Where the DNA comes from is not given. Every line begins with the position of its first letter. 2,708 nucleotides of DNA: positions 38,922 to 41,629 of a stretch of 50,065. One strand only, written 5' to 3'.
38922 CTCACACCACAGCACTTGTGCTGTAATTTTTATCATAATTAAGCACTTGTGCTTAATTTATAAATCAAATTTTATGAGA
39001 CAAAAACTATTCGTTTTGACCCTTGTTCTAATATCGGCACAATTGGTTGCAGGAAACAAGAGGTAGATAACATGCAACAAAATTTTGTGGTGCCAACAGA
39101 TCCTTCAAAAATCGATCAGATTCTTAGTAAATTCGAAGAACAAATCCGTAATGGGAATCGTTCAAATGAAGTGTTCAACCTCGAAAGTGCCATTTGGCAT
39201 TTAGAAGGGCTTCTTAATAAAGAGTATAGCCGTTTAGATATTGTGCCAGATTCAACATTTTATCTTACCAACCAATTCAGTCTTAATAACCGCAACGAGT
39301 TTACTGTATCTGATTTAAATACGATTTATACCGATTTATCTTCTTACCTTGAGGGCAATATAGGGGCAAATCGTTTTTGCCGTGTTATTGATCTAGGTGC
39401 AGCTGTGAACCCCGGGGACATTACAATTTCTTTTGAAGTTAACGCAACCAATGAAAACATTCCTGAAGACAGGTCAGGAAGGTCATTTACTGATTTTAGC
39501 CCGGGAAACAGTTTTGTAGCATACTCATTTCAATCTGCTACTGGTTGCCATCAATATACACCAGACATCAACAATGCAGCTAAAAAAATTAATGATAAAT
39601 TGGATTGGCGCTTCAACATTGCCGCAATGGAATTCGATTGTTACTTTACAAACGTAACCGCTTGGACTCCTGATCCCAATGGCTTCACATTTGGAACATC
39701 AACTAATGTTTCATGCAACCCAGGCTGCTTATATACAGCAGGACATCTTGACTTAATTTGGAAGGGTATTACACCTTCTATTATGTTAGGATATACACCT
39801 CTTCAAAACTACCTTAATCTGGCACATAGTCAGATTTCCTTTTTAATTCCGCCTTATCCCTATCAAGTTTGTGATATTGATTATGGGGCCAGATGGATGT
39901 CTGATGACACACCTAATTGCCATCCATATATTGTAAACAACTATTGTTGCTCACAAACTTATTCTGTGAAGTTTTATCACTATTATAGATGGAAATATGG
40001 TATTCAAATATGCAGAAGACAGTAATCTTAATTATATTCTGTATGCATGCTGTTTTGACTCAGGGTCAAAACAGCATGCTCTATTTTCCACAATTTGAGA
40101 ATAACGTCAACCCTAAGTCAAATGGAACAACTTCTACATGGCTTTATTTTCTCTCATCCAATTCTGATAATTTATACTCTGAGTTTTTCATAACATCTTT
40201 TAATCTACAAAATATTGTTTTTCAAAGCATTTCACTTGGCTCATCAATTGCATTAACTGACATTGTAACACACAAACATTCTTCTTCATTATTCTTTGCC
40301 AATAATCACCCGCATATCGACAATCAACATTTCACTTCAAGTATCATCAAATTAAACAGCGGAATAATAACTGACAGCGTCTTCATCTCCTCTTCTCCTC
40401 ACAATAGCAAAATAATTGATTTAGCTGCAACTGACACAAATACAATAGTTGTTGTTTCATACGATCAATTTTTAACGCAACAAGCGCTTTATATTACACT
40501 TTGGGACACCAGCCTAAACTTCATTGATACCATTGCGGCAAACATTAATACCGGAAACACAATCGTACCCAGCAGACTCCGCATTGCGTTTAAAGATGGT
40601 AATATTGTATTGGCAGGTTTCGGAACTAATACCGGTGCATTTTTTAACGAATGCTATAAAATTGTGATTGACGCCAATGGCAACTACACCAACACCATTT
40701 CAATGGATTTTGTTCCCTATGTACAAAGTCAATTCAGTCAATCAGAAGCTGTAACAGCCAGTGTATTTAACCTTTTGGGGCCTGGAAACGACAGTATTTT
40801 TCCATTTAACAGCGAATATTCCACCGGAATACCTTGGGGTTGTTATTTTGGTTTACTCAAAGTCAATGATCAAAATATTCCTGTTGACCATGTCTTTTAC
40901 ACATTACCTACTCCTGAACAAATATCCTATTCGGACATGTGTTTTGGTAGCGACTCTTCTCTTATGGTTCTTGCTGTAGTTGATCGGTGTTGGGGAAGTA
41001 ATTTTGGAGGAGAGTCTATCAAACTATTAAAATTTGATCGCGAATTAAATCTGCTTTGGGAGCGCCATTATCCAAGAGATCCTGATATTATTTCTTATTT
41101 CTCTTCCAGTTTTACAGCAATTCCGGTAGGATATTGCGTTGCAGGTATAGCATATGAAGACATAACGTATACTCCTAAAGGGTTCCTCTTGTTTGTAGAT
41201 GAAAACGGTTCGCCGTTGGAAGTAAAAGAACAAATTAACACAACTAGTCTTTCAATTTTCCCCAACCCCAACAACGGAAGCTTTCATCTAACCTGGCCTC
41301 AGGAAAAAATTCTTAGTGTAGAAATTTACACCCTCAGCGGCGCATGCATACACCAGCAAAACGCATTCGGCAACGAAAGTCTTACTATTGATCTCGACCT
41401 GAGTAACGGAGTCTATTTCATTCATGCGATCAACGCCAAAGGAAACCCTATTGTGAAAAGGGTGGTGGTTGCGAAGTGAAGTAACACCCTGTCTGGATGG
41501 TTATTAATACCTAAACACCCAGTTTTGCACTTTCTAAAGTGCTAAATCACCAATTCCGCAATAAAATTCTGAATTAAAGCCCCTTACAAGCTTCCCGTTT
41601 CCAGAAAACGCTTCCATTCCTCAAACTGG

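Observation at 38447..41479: AT-rich 2.9-kb module bracketed by a relic and an intact copy of the same T9SS sorting-domain 3' end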

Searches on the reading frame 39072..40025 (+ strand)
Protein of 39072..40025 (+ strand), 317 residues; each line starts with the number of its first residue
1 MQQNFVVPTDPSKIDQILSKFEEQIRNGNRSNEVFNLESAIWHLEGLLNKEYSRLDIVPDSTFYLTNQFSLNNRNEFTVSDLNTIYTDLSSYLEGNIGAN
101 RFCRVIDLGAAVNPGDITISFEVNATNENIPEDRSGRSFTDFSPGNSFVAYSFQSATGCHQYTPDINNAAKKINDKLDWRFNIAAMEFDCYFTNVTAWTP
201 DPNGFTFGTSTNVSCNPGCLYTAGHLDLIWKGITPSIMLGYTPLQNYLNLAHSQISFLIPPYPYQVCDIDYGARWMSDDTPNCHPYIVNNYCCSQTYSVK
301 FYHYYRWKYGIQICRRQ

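Call 6: search_protein_families(library=pfam, proteins=[window:39072-40025:+], max_evalue=0.01)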
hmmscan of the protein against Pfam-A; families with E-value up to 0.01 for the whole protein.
window:39072-40025:+ (317 aa): 0 families

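Call 33: find_homologous_proteins(query=window:39072-40025:+, max_evalue=0.001)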
Query window:39072-40025:+ (317 aa): 1 proteins with E <= 0.001 among 290 candidates.
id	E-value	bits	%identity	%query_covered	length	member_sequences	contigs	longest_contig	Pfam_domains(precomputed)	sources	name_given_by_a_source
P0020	1.6e-221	753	100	100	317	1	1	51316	-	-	-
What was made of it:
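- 39072..40025 (+): 317-aa ORFan with 10 Cys, 9 of them in the C-terminal half. Probably a secreted protein or lipoprotein gene cut off from its signal peptide by a frameshift. No homologue among 5.8 billion proteins (call 33).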

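Call 40: search_protein_families(library=ncbifam, proteins=[window:39072-40025:+], max_evalue=1)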
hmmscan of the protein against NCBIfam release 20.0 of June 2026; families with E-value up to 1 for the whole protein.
window:39072-40025:+ (317 aa): 0 families

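Call 64: predict_structure(protein=window:39072-40025:+)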
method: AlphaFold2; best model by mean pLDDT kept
length: 317 residues; sequences in the alignment: 1
mean_pLDDT: 31.6   pTM: 0.19
mean pLDDT of the five models: 31.6, 25.5, 25.2, 24.7, 24.6
residues with pLDDT >= 90: 0; 70-90: 0; 50-70: 6; < 50: 311
segments of 3 or more residues with pLDDT < 50: 1-18, 23-29, 32-317
pLDDT, mean of each block of 10 residues (from residue 1): 36 47 48 41 35 25 22 27 30 30 27 27 28 34 25 26 33 32 32 37 37 34 30 25 31 29 34 32 31 27 26 33
secondary structure, 60 per line:
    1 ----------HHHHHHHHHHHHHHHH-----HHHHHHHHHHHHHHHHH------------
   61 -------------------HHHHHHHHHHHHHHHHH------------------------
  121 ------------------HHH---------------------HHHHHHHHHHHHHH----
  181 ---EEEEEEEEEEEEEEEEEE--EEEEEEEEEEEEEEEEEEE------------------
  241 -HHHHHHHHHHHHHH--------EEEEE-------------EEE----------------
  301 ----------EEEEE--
elements in order: H11-26 H32-48 H80-96 H163-176 E184-201 E204-222 H242-255 E264-268 E282-284 E311-315
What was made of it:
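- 39072..40025 (+): The AF2 model has pLDDT 32 (call 64).
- Tried and rejected: Structure prediction of the ORFan gave pLDDT 32, which is uninformative (call 64).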

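Call 66: search_protein_families(library=phrogs, proteins=[window:39072-40025:+], max_evalue=0.001)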
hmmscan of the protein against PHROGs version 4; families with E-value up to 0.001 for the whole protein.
window:39072-40025:+ (317 aa): 0 families

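Call 67: search_protein_families(library=padloc, proteins=[window:39072-40025:+], max_evalue=0.001)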
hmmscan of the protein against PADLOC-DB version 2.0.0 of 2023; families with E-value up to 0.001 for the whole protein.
window:39072-40025:+ (317 aa): 0 families

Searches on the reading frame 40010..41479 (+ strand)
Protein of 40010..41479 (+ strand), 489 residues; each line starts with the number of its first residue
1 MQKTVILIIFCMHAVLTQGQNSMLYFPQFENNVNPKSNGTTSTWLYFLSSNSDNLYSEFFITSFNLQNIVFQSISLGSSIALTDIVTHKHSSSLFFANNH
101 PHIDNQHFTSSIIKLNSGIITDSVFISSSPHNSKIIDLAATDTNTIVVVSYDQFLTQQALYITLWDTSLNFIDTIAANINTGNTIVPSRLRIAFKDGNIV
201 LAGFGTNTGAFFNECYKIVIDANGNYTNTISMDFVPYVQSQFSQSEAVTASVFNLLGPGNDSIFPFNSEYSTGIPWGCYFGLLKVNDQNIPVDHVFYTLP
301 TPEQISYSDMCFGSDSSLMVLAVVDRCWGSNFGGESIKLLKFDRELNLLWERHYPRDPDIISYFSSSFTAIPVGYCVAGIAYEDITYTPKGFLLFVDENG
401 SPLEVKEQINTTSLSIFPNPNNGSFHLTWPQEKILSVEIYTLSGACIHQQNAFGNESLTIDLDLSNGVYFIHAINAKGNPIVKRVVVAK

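Call 6: search_protein_families(library=pfam, proteins=[window:40010-41479:+], max_evalue=0.01)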
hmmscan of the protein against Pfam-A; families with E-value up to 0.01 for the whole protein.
window:40010-41479:+ (489 aa): 1 family
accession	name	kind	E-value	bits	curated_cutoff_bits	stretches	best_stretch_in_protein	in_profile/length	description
PF18962.6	Por_Secre_tail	-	6.7e-11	42.8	27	1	416-487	1-75/75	Secretion system C-terminal sorting domain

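Call 9: find_encoding_contigs(protein=window:40010-41479:+, flank=10000, max_places=10)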
Protein window:40010-41479:+ (489 aa): no gene with exactly this product is on record in the collection.

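Call 19: find_homologous_proteins(query=window:40010-41479:+, max_evalue=0.001)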
Query window:40010-41479:+ (489 aa): 6 proteins with E <= 0.001 among 8000 candidates.
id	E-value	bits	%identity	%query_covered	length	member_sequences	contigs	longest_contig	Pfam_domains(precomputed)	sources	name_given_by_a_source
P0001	0.0e+0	1081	100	98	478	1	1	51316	PF18962.8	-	-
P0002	1.5e-57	214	36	79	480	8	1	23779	PF18962.8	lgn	-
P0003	2.8e-6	45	29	32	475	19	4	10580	PF18962.8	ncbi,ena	-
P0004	6.2e-5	40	35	16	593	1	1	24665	PF18962.8,PF06739.18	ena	-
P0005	1.4e-4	39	30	31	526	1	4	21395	PF18962.8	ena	-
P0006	2.6e-4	38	35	17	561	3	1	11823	PF18962.8,PF06739.18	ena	-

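Call 24: find_encoding_contigs(protein=P0002, flank=10000, max_places=10)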
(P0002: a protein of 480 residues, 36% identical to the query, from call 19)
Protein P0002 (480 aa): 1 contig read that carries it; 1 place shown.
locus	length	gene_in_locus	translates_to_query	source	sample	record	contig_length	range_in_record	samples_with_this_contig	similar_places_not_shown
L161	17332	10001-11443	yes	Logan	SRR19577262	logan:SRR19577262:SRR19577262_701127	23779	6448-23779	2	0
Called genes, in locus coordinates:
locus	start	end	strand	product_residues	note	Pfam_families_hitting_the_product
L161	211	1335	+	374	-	PF01637:ATPase_2, PF13173:AAA_14 (faint)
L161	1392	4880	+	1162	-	PF00133:tRNA-synt_1, PF09334:tRNA-synt_1g (weak), PF08264:Anticodon_1, PF19302:DUF5915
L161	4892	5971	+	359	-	-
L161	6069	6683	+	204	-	PF01252:Peptidase_A8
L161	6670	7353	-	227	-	-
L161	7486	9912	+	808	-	PF13620:CarboxypepD_reg, PF13715:CarbopepD_reg_2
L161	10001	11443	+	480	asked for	PF18962:Por_Secre_tail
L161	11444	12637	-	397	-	PF13173:AAA_14, PF13635:DUF4143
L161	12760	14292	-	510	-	PF03321:GH3, PF23571:GH3_M, PF23572:GH3_C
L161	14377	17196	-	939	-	PF00144:Beta-lactamase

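Call 25: list_cluster_members(proteins=[P0002, P0001])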
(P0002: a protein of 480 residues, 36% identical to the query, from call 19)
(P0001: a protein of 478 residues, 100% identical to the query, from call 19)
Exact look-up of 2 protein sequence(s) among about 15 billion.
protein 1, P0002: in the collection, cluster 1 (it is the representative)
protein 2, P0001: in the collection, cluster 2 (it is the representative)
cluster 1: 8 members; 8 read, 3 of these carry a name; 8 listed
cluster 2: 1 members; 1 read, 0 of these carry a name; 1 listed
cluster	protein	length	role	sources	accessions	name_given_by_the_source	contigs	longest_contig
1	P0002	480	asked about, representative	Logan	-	-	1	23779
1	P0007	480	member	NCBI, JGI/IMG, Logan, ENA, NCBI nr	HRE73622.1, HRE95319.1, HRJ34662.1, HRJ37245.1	MAG TPA: T9SS type A sorting domain-containing protein [Flavobacteriales bacterium] | T9SS type A sorting domain-containing protein [Flavobacteriales bacterium]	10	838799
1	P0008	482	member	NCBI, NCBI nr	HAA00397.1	MAG TPA: hypothetical protein DCD96_02000 [Flavobacteriales bacterium] | hypothetical protein [Flavobacteriales bacterium]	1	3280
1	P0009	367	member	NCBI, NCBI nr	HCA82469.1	MAG TPA: hypothetical protein DEP18_01685, partial [Flavobacteriales bacterium] | hypothetical protein [Flavobacteriales bacterium]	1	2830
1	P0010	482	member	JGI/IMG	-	-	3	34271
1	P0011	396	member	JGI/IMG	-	-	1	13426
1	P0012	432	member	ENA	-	-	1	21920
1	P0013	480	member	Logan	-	-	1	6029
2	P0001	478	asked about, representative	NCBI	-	-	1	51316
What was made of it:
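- The cargoA cluster has 8 members, one of them on 10 contigs (call 25). The window comes from a single 51.3-kb contig (call 25).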

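Call 35: search_protein_representatives(protein=window:40010-41479:+)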
Query: 489 residues. Proteins with E-value up to 0.001 (for the whole library): 669; up to 1e-10: 2; up to 1e-30: 2. The best 150 are listed.
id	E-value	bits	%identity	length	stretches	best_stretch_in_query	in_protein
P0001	0.0e+00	1080.6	100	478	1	12-489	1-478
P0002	4.7e-58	213.8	37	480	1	92-489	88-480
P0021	1.9e-09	53.5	36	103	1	391-487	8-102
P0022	2.4e-09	53.2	35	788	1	384-482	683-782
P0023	6.0e-09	51.9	36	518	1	339-486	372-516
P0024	6.2e-09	51.8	33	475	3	336-477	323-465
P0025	6.5e-09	51.8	30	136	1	369-487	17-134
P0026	1.1e-08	51.0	32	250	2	333-487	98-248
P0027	1.2e-08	50.9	34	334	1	336-486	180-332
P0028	2.0e-08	50.1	42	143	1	396-487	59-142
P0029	2.3e-08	49.9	39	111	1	404-486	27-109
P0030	4.4e-08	49.0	28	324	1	331-478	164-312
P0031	4.4e-08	49.0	31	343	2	338-487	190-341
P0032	4.5e-08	49.0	31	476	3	330-483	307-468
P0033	5.8e-08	48.6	27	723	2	350-473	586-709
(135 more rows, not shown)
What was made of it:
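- In an exhaustive HMMER search, every CTD other than cargoA's is at most 46% identical (call 35). Both copies belong to one CTD lineage that is otherwise unique in 1.84 billion representative proteins (call 35).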

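Call 39: search_protein_families(library=pfam, proteins=[P0002], max_evalue=10)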
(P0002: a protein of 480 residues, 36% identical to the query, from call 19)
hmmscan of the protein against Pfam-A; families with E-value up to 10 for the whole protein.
P0002 (480 aa): 1 family
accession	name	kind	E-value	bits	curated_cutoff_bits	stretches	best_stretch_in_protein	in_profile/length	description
PF18962.6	Por_Secre_tail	-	2.1e-11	44.4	27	1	407-478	1-75/75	Secretion system C-terminal sorting domain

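Call 40: search_protein_families(library=ncbifam, proteins=[window:40010-41479:+], max_evalue=1)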
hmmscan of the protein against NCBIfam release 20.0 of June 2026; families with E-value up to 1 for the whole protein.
window:40010-41479:+ (489 aa): 3 families
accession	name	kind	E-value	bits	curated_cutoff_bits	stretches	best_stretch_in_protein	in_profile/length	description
TIGR04183.1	Por_Secre_tail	domain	9.1e-13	48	23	1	416-487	1-71/72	T9SS type A sorting domain-containing protein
NF038113.1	T9SSA_dep_M36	equivalog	2.1e-05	22.9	885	1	406-487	785-868/869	T9SS-dependent M36 family metallopeptidase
NF033708.1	T9SS_Cterm_ChiA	domain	2.6e-05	24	40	1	436-486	3-54/55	T9SS sorting signal type C domain-containing protein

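Call 57: find_encoding_contigs(protein=P0012, flank=10000, max_places=4)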
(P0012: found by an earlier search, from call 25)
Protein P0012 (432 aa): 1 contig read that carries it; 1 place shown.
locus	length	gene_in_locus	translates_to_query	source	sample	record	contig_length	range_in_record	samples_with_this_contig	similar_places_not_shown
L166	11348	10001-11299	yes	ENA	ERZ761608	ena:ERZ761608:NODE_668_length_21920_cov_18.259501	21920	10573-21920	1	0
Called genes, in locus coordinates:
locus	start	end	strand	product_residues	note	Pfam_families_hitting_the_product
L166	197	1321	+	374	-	PF01637:ATPase_2, PF13173:AAA_14 (faint)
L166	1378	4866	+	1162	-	PF00133:tRNA-synt_1, PF09334:tRNA-synt_1g (weak), PF08264:Anticodon_1, PF19302:DUF5915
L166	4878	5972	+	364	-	-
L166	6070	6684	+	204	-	PF01252:Peptidase_A8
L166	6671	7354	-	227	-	-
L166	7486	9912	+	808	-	PF13620:CarboxypepD_reg, PF13715:CarbopepD_reg_2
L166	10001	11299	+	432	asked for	-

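Call 63: predict_structure(alignment_id=A3)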
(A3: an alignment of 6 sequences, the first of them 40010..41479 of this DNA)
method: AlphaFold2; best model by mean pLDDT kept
length: 489 residues; sequences in the alignment: 6
mean_pLDDT: 53.1   pTM: 0.51
mean pLDDT of the five models: 53.1, 51.2, 46.0, 46.0, 40.8
residues with pLDDT >= 90: 0; 70-90: 85; 50-70: 218; < 50: 186
segments of 3 or more residues with pLDDT < 50: 1-3, 12-85, 102-107, 117-121, 127-130, 181-183, 205-214, 228-263, 275-278, 288-290, 327-333, 357-359, 406-414, 418-423, 454-456
pLDDT, mean of each block of 10 residues (from residue 1): 54 37 21 22 31 27 32 30 47 59 48 52 51 62 71 56 74 64 51 63 45 52 55 33 26 26 51 52 57 58 59 75 55 63 81 62 59 62 53 68 49 43 53 73 81 57 70 73 63
secondary structure, 60 per line:
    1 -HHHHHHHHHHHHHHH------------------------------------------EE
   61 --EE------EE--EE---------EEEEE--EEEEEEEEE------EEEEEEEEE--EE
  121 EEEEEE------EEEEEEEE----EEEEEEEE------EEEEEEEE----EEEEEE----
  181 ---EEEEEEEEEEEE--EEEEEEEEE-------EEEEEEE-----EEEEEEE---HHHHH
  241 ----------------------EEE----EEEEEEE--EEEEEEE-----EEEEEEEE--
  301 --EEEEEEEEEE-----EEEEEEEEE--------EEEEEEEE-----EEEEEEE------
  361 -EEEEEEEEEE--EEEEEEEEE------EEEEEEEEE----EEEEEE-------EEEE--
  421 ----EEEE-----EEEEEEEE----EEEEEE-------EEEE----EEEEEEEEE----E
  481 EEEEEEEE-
elements in order: H2-16 E86-90 E93-101 E108-116 E119-126 E133-140 E145-152 E159-166 E171-176 E184-195 E198-206 E214-220 E226-232 H236-240 E263-265 E270-276 E279-285 E291-298 E303-312 E318-326 E335-342 E348-354 E362-371 E374-382 E389-397 E402-407 E415-418 E425-428 E434-441 E446-451 E459-462 E467-475 E480-488

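Call 66: search_protein_families(library=phrogs, proteins=[window:40010-41479:+], max_evalue=0.001)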
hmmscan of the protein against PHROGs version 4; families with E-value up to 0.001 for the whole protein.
window:40010-41479:+ (489 aa): 0 families

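Call 67: search_protein_families(library=padloc, proteins=[window:40010-41479:+], max_evalue=0.001)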
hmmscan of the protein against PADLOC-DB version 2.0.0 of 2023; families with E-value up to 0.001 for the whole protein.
window:40010-41479:+ (489 aa): 0 families

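Call 68: fold_search(model_id=the predicted structure, library=pdb)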
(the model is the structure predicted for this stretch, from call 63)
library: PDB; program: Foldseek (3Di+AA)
matches with E <= 10: 1089; with E <= 0.001: 199
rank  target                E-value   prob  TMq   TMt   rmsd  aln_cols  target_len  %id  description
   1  7fh8                  1.4e-08  1.00  0.47  0.36   6.3       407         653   13  Friedel-Crafts alkylation enzyme CylK mutant H391A (released 2022-02-16)
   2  7roo                  1.7e-08  1.00  0.46  0.36  13.3       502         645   13  Crystal structure of Friedel-Crafts alkylating enzyme CylK from Cylindospermum licheniforme with bromide (released 2022-03-23)
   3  9g33_UH               2.3e-06  1.00  0.36  0.32   9.2       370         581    9  Stalled 90S - Utp23-Krr1-deltaC3 (released 2025-06-18)
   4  2hxc_A                2.3e-06  1.00  0.37  0.47  12.6       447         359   10  Crystal structure of the benzylamine complex of aromatic amine dehydrogenase in N-semiquinone form (released 2006-09-26)
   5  6ke6_AG               2.6e-06  1.00  0.36  0.24  15.9       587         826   10  3.4 angstrom cryo-EM structure of yeast 90S small subunit preribosome (released 2020-08-05)
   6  2w38                  3.2e-06  1.00  0.37  0.41  17.7       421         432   10  Crystal structure of the pseudaminidase from Pseudomonas aeruginosa (released 2008-12-23)
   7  2h3x_A                3.3e-06  1.00  0.38  0.49  10.8       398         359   10  Crystal Structure of an Electron Transfer Complex Between Aromatic Amine Dehydrogenase and Azurin from Alcaligenes Fae (released 2006-11-21)
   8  2agl_B                3.5e-06  1.00  0.37  0.48  11.1       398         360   10  Crystal structure of the phenylhydrazine adduct of aromatic amine dehydrogenase from Alcaligenes faecalis (released 2006-04-25)
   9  2agl_A                3.8e-06  1.00  0.37  0.48  12.9       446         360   10  Crystal structure of the phenylhydrazine adduct of aromatic amine dehydrogenase from Alcaligenes faecalis (released 2006-04-25)
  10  2iuv_B                3.8e-06  1.00  0.37  0.47  10.9       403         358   10  CRYSTAL STRUCTURE OF N-QUINOL FORM OF AROMATIC AMINE DEHYDROGENASE (AADH) FROM ALCALIGENES FAECALIS, FORM B (released 2006-09-20)
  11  2q7q_A                4.4e-06  1.00  0.39  0.50  10.5       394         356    9  Crystal structure of Alcaligenes faecalis AADH in complex with p-chlorobenzylamine. (released 2007-07-31)
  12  9hxw_A                5.3e-06  1.00  0.34  0.05  16.9       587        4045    9  Cryo-EM structure of the human UBR4/KCMF1/CALM1 complex (composite map) (released 2025-12-10)
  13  2i0r_A                5.6e-06  1.00  0.33  0.41  10.5       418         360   11  Crystal structure of aromatic amine dehydrogenase TTQ-formamide adduct (released 2007-04-24)
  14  5n1a_B                5.6e-06  1.00  0.30  0.23  19.7       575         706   11  Crystal structure of Utp4 from Chaetomium thermophilum (released 2017-06-14)
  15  2ah1_A                5.9e-06  1.00  0.39  0.50  12.2       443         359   10  Crystal structure of aromatic amine dehydrogenase (AADH) from Alcaligenes faecalis (released 2006-04-25)
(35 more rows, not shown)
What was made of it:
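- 40010..41479 (+): cargoB: T9SS cargo with a signal peptide, an all-beta (probably beta-propeller) body and a type A CTD. The AF2 model has pLDDT 53 and its Foldseek top hits are beta-propellers (calls 63, 68).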
